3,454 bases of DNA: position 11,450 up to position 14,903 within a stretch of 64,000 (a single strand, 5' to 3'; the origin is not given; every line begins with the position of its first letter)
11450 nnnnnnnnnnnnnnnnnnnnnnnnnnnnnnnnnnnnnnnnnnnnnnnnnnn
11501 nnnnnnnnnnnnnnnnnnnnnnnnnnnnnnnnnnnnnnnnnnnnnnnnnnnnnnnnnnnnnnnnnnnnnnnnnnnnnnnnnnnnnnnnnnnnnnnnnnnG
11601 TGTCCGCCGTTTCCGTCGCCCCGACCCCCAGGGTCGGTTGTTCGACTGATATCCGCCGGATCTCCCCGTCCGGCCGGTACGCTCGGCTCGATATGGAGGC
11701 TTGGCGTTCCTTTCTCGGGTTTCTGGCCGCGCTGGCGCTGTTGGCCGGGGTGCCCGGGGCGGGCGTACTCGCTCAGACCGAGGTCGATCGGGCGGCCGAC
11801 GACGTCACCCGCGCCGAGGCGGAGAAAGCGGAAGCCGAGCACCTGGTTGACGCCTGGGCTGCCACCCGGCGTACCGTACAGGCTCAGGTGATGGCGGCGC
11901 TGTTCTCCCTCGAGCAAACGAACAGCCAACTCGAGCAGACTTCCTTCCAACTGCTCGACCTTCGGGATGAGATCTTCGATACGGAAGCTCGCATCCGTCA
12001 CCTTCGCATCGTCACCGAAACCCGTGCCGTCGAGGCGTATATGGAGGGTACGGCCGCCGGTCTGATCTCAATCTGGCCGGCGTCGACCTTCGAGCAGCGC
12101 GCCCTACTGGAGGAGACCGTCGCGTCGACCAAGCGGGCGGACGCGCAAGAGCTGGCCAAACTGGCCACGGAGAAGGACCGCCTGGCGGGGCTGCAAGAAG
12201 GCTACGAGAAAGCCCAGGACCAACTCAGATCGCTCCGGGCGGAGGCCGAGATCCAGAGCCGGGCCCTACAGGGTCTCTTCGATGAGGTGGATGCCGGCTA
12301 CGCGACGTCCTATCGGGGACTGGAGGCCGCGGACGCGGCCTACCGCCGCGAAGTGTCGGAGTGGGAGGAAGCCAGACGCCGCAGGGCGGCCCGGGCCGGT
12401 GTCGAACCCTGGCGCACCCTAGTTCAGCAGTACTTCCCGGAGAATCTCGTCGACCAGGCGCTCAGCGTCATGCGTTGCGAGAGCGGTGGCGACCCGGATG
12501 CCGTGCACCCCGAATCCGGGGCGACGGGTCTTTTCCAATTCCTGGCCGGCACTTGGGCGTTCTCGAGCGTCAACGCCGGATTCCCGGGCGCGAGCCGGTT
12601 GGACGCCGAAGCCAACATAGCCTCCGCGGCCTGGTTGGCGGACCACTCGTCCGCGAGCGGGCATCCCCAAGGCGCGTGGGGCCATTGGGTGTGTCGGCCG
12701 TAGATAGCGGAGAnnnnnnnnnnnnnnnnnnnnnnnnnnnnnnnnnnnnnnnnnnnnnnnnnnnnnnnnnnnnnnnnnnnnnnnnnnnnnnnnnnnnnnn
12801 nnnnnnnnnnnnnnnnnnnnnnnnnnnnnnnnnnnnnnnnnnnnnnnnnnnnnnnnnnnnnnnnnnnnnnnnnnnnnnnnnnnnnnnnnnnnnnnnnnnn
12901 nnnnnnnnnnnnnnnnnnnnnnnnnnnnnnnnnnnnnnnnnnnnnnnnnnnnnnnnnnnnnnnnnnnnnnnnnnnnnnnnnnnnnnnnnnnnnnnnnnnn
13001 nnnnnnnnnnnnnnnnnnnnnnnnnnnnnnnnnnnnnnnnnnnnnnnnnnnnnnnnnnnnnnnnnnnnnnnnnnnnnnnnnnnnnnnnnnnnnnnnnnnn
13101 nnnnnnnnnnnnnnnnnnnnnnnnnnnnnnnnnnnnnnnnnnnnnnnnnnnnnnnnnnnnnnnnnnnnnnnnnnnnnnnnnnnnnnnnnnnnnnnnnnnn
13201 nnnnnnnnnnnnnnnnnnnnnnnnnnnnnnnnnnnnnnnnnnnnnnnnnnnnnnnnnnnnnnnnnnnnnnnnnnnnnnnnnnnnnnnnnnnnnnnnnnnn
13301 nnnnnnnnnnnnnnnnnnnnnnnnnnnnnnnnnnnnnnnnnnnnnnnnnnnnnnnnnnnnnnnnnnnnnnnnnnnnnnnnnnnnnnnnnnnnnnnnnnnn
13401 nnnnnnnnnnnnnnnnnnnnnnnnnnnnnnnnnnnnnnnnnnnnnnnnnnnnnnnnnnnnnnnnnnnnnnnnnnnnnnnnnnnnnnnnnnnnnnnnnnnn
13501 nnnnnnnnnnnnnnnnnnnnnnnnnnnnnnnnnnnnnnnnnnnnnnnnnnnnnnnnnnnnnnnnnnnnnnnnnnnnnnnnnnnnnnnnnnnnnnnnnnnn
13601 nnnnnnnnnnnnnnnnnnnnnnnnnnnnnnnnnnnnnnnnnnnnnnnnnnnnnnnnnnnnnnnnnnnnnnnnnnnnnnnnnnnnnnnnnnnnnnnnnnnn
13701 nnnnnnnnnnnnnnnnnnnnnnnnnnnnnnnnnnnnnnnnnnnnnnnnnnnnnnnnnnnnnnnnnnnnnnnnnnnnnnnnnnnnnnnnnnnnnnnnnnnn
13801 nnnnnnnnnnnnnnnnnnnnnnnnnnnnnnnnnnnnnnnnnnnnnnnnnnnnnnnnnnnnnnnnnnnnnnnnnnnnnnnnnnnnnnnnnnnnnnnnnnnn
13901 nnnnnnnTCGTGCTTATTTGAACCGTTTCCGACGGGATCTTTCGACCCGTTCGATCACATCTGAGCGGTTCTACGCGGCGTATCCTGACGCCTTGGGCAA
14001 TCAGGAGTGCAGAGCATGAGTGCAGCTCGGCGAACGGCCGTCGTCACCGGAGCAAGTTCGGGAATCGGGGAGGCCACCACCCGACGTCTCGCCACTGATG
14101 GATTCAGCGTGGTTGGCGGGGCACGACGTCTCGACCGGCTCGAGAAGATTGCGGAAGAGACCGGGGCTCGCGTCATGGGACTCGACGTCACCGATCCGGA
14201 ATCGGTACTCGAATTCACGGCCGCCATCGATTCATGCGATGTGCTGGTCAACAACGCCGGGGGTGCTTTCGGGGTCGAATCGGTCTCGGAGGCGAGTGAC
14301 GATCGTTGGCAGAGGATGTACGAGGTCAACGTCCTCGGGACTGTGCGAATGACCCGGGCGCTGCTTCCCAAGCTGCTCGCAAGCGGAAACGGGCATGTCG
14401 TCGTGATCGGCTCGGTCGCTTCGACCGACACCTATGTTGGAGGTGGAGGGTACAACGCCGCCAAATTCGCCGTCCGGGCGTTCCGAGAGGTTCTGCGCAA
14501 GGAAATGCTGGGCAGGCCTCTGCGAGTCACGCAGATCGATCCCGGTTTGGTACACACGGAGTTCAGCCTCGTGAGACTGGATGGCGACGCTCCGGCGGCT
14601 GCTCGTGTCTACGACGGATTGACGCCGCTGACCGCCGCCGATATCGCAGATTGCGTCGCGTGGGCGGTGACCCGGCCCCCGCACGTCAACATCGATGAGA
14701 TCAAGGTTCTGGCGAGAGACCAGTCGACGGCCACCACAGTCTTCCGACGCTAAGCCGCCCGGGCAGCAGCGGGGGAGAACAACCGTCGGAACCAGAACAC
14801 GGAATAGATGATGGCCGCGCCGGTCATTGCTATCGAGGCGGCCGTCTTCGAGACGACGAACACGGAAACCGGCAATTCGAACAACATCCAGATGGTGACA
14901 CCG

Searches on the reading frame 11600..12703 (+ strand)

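Call 69: search_protein_families(library=pfam, proteins=[window:11600-12703:+], max_evalue=0.0001)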
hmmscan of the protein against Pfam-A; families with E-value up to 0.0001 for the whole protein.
window:11600-12703:+ (367 aa): 2 families
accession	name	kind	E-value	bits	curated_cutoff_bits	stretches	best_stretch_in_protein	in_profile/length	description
PF01464.25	SLT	-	2.9e-05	24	21.3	1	287-346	17-75/117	Transglycosylase SLT domain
PF11932.13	DUF3450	-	8.8e-05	22.4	32.6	1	45-155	4-109/241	Protein of unknown function (DUF3450)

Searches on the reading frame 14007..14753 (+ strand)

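Call 69: search_protein_families(library=pfam, proteins=[window:14007-14753:+], max_evalue=0.0001)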
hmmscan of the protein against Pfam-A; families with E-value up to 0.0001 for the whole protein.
window:14007-14753:+ (248 aa): 6 families
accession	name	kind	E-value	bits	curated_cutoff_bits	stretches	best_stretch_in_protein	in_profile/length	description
PF00106.31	adh_short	-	7.9e-44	149.9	26.6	1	10-186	2-186/195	short chain dehydrogenase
PF13561.12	adh_short_C2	-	9.2e-29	101.1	27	1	15-187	1-181/236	Enoyl-(Acyl carrier protein) reductase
PF01370.27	Epimerase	-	3.5e-09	36.9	20.9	1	12-137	2-116/240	NAD dependent epimerase/dehydratase family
PF13460.12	NAD_binding_10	-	8.5e-09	36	27.2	1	15-142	1-104/184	NAD(P)H-binding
PF08659.16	KR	-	1.7e-07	31.7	22.6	1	10-166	2-166/180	KR domain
PF03807.23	F420_oxidored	-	3.5e-05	24.8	21.6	0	20-61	10-53/94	NADP oxidoreductase coenzyme F420-dependent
